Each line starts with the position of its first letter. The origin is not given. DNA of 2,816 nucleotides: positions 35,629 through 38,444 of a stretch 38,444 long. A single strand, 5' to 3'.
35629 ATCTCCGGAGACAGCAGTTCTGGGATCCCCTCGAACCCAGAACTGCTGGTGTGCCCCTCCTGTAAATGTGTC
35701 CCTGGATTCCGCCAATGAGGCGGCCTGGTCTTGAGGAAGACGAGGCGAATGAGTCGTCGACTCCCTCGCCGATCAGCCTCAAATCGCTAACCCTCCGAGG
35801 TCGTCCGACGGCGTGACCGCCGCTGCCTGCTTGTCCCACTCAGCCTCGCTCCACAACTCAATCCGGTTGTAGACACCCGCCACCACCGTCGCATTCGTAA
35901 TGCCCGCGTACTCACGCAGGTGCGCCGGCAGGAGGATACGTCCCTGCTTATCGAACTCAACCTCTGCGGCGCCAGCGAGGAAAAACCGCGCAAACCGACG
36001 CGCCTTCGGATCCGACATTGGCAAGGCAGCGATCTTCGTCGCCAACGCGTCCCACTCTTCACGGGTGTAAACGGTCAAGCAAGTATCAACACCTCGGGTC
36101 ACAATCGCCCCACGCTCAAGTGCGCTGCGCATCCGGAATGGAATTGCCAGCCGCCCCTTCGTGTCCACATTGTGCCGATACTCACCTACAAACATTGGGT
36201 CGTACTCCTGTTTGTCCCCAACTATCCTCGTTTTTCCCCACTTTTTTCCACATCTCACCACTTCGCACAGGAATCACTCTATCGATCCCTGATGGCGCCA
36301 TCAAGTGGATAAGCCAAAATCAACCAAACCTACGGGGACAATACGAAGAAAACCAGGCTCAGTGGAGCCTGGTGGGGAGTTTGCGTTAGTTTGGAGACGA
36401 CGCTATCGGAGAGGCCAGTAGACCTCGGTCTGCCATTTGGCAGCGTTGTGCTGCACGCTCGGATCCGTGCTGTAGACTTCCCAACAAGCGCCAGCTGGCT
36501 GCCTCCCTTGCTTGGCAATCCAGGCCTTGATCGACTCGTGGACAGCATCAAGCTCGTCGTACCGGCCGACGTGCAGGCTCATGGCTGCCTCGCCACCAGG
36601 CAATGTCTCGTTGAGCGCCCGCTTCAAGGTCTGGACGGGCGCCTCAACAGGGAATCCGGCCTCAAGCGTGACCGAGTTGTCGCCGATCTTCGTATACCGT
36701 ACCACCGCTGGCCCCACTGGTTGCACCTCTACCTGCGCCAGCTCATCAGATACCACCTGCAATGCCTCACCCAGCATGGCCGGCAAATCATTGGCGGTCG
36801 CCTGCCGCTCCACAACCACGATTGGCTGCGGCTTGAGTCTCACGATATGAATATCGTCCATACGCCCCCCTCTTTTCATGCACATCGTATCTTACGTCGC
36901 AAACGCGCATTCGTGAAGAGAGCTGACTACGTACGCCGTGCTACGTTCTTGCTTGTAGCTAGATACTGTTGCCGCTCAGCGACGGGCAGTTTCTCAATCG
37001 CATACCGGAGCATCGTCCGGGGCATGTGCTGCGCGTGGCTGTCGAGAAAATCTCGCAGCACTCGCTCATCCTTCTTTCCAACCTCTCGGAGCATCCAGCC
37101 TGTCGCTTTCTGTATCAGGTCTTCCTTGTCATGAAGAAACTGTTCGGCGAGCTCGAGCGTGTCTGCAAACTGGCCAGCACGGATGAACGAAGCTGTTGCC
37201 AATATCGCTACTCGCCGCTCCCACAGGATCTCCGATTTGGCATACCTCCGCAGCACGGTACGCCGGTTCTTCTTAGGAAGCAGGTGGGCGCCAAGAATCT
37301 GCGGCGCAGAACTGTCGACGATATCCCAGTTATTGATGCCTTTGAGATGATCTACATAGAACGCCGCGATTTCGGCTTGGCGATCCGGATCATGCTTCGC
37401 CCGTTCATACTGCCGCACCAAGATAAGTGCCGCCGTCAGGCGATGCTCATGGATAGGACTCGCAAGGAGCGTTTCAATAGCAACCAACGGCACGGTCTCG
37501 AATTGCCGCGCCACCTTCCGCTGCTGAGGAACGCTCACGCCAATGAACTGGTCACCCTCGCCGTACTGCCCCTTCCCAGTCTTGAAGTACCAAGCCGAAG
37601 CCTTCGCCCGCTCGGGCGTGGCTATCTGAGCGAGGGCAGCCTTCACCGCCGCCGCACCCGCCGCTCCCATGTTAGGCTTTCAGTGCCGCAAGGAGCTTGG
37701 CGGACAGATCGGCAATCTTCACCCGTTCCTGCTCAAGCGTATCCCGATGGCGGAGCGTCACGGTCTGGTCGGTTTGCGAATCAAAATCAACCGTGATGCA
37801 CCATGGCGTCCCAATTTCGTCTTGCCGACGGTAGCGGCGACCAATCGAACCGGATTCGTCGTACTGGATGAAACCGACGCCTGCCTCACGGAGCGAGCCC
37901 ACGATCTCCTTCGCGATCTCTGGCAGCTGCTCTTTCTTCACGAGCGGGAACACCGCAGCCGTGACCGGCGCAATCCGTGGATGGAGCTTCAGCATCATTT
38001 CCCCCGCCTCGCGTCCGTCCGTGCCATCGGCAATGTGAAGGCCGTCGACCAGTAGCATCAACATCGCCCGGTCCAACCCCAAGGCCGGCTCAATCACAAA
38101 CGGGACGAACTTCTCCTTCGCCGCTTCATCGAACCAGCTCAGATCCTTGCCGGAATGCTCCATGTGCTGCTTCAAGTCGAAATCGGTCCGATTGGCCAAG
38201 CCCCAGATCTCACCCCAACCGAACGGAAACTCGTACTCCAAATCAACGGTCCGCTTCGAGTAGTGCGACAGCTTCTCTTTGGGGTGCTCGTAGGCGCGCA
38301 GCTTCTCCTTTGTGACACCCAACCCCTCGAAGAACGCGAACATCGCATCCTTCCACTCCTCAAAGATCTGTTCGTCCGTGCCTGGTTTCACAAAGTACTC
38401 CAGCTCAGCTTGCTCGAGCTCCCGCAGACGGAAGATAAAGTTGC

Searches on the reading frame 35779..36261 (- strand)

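Call 89: search_protein_families(library=pfam, proteins=[window:35779-36261:-], max_evalue=0.001)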
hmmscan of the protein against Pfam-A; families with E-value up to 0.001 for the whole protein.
window:35779-36261:- (160 aa): 1 family
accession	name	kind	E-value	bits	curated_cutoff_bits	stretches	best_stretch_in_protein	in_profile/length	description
PF02381.23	MraZ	-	1.3e-36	124.8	23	2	94-148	1-55/72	MraZ protein, putative antitoxin-like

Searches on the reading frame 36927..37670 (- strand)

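Call 89: search_protein_families(library=pfam, proteins=[window:36927-37670:-], max_evalue=0.001)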
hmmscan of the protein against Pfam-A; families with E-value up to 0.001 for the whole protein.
window:36927-37670:- (247 aa): 1 family
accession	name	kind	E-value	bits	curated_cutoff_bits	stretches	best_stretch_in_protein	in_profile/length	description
PF08713.17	DNA_alkylation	-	1.4e-65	221.4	21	1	9-228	1-213/213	DNA alkylation repair enzyme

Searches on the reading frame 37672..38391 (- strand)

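Call 89: search_protein_families(library=pfam, proteins=[window:37672-38391:-], max_evalue=0.001)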
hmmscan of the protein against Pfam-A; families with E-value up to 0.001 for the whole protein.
window:37672-38391:- (239 aa): 1 family
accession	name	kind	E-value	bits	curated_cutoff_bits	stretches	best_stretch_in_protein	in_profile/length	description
PF03129.25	HGTP_anticodon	-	5e-22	78.3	21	1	145-234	2-92/94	Anticodon binding domain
